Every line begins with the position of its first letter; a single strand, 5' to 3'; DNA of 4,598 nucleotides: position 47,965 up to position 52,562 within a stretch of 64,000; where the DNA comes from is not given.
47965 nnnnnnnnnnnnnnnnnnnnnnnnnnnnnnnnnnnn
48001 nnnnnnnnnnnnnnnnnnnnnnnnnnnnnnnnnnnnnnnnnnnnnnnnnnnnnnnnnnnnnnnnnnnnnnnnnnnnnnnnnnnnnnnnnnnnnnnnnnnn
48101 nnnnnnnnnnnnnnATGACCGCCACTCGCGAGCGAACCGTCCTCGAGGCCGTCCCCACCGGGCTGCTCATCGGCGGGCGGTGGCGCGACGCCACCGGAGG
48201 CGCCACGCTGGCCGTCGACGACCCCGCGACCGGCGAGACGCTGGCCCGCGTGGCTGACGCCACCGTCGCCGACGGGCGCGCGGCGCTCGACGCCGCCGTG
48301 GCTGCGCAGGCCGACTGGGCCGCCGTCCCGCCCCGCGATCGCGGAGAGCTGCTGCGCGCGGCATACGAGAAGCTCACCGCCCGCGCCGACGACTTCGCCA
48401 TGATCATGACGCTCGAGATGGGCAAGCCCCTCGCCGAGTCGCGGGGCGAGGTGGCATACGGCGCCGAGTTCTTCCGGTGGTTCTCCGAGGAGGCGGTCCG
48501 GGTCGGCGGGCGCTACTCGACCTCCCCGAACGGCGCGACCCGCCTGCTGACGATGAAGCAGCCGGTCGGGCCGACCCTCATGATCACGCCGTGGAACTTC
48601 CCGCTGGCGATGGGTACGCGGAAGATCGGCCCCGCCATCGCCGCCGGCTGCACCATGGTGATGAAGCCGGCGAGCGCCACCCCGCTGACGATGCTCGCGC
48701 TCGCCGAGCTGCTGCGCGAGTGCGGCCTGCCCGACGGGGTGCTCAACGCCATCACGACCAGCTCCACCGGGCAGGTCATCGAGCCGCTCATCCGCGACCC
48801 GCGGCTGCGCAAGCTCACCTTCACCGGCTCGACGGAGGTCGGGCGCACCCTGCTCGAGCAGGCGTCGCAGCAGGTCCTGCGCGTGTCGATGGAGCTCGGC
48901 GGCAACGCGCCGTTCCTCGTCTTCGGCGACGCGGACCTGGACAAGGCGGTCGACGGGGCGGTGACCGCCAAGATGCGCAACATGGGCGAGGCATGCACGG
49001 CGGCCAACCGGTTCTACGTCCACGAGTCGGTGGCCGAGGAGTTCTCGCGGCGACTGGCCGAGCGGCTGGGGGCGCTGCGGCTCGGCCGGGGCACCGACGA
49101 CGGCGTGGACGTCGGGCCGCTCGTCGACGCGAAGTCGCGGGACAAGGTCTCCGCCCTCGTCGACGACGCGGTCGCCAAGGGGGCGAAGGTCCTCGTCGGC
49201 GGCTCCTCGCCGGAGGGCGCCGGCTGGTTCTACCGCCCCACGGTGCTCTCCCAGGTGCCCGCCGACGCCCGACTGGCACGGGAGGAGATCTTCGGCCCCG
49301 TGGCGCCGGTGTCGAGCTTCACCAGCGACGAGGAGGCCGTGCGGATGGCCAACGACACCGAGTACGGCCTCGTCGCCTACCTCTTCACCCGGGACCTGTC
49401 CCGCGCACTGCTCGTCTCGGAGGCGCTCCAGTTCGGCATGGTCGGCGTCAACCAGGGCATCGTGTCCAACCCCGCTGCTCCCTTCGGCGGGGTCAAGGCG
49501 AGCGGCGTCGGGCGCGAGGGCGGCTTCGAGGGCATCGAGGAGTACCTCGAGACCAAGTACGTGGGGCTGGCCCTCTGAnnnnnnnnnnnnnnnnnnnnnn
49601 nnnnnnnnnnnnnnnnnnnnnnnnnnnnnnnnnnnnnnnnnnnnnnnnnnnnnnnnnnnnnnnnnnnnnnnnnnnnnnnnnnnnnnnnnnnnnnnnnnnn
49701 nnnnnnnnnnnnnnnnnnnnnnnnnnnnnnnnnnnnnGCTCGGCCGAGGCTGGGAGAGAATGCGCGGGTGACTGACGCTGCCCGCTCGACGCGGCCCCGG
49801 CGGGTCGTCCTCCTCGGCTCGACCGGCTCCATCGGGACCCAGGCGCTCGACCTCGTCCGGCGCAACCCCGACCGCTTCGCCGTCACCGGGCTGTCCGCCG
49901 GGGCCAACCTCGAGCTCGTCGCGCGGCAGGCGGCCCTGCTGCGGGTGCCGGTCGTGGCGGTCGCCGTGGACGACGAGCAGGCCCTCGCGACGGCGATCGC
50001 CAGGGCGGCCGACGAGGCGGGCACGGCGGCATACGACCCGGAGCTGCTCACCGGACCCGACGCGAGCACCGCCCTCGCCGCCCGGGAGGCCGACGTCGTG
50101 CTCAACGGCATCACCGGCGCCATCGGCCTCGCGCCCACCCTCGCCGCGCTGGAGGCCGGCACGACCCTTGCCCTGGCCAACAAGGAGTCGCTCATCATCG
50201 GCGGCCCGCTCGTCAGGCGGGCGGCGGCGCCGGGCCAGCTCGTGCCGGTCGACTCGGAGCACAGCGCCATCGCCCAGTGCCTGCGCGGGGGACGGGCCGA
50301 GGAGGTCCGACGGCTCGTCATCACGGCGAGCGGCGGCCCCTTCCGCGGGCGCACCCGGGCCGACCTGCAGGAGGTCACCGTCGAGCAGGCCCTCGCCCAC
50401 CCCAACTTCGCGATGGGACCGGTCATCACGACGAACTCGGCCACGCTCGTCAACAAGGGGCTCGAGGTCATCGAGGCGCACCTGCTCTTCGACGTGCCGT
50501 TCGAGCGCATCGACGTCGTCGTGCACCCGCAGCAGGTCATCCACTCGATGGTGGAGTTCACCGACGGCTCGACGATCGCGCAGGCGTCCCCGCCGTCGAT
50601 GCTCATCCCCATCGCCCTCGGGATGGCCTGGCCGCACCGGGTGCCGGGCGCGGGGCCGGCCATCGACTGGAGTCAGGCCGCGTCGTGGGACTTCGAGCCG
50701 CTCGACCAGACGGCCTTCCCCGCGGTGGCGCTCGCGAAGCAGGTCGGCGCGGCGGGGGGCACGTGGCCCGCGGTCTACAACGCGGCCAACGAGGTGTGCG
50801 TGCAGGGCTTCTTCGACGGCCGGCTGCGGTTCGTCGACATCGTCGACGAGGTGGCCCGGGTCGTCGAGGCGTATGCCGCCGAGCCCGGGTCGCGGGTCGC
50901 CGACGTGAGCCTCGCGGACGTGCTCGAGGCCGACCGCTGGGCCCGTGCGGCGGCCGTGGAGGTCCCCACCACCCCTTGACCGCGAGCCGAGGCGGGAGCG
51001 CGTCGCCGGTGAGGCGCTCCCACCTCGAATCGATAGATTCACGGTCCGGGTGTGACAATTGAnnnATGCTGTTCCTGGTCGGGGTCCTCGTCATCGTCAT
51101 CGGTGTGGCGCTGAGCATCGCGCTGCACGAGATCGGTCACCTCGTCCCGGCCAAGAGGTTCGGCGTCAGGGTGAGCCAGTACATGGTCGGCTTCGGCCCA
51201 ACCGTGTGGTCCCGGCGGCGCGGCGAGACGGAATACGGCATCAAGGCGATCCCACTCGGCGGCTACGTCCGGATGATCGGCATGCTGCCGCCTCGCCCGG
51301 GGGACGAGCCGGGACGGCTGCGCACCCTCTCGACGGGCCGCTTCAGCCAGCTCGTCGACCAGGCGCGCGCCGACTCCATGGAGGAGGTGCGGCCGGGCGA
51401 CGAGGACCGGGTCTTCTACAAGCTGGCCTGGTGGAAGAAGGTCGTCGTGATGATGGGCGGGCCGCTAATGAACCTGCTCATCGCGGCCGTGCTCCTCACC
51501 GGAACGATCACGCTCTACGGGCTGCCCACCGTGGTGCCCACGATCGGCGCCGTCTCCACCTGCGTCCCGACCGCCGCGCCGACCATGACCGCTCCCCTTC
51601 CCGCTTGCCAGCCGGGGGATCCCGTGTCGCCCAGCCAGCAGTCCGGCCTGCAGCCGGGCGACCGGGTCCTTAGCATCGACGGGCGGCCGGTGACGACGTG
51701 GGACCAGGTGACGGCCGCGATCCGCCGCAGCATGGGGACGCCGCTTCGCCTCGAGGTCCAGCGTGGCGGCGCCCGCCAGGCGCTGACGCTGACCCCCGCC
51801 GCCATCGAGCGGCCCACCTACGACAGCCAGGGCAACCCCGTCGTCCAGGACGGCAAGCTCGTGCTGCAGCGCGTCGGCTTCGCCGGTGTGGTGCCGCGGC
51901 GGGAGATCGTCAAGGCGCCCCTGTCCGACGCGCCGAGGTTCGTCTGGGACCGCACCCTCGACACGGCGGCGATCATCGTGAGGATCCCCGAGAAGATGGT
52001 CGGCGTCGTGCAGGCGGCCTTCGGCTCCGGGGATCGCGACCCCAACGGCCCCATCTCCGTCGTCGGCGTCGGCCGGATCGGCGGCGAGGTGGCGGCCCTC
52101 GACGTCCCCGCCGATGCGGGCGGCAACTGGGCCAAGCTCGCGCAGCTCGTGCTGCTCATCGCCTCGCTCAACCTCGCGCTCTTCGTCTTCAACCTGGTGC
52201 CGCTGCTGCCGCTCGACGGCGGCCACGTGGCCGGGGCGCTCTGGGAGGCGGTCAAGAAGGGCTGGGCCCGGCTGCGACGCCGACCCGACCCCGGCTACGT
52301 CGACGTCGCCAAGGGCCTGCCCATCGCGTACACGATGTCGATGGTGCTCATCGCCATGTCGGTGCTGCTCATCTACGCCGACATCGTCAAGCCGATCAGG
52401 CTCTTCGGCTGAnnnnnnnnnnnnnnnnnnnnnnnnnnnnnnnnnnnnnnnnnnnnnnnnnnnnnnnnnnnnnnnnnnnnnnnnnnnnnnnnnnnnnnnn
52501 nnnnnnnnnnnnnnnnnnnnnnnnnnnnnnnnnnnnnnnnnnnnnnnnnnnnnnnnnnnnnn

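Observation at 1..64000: Octamer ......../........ occurs about once per kb in both orientations and recruits rare codons (uptake-sequence-like signature)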

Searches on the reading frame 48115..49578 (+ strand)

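Call 38: search_protein_families(library=pfam, proteins=[window:48115-49578:+])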
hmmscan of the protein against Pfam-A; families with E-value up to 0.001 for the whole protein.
window:48115-49578:+ (487 aa): 1 family
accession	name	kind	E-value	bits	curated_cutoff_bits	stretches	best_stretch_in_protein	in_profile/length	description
PF00171.27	Aldedh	-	3.4e-163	543.9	23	1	23-483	1-461/461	Aldehyde dehydrogenase family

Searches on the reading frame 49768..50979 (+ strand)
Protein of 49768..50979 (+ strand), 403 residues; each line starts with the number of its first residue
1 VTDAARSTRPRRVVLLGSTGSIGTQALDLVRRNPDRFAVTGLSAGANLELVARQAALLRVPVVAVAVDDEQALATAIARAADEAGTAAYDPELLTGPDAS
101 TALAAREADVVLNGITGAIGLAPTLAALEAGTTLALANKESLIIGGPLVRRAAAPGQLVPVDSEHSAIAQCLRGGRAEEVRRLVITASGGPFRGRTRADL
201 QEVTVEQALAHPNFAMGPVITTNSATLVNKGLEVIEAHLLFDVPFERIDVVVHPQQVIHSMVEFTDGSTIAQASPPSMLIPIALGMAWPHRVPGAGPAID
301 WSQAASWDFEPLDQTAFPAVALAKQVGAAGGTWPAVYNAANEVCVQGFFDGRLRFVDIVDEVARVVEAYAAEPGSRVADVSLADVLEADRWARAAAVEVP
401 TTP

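Call 38: search_protein_families(library=pfam, proteins=[window:49768-50979:+])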
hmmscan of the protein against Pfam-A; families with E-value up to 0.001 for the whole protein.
window:49768-50979:+ (403 aa): 3 families
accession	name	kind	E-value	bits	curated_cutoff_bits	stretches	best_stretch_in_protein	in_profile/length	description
PF08436.17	DXP_redisom_C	-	2.1e-36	124.4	26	1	158-241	1-84/84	1-deoxy-D-xylulose 5-phosphate reductoisomerase C-terminal domain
PF02670.22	DXP_reductoisom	-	1.5e-35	123.2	21.7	1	13-146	1-129/129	1-deoxy-D-xylulose 5-phosphate reductoisomerase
PF13288.12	DXPR_C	-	2.2e-32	112.2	27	1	274-394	2-114/115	DXP reductoisomerase C-terminal domain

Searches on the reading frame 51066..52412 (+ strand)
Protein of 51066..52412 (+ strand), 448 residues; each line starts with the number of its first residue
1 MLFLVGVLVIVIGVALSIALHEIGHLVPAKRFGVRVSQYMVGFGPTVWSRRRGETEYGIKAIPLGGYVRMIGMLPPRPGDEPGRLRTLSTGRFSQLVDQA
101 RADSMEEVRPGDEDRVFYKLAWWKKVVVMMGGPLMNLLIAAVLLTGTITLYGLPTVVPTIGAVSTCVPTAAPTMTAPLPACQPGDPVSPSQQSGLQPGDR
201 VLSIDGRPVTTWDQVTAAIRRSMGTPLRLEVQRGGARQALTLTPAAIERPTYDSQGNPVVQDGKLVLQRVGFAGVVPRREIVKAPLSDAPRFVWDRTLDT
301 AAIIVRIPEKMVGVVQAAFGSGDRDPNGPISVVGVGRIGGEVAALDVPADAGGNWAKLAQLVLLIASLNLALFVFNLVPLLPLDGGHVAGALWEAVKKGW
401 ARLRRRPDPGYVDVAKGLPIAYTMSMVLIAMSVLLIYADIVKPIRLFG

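Call 38: search_protein_families(library=pfam, proteins=[window:51066-52412:+])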
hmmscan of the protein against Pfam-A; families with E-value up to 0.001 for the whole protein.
window:51066-52412:+ (448 aa): 4 families
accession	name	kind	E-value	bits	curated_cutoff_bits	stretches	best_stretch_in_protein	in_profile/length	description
PF02163.28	Peptidase_M50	-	2.6e-40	138.6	27.2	1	10-398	2-199/221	Peptidase family M50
PF17820.7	PDZ_6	-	1.5e-09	37.9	27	1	185-233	6-54/54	PDZ domain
PF13180.12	PDZ_2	-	4.7e-08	33.7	27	1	188-242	23-78/80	PDZ domain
PF00595.29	PDZ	-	7.1e-06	26.7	23.2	1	188-232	36-81/81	PDZ domain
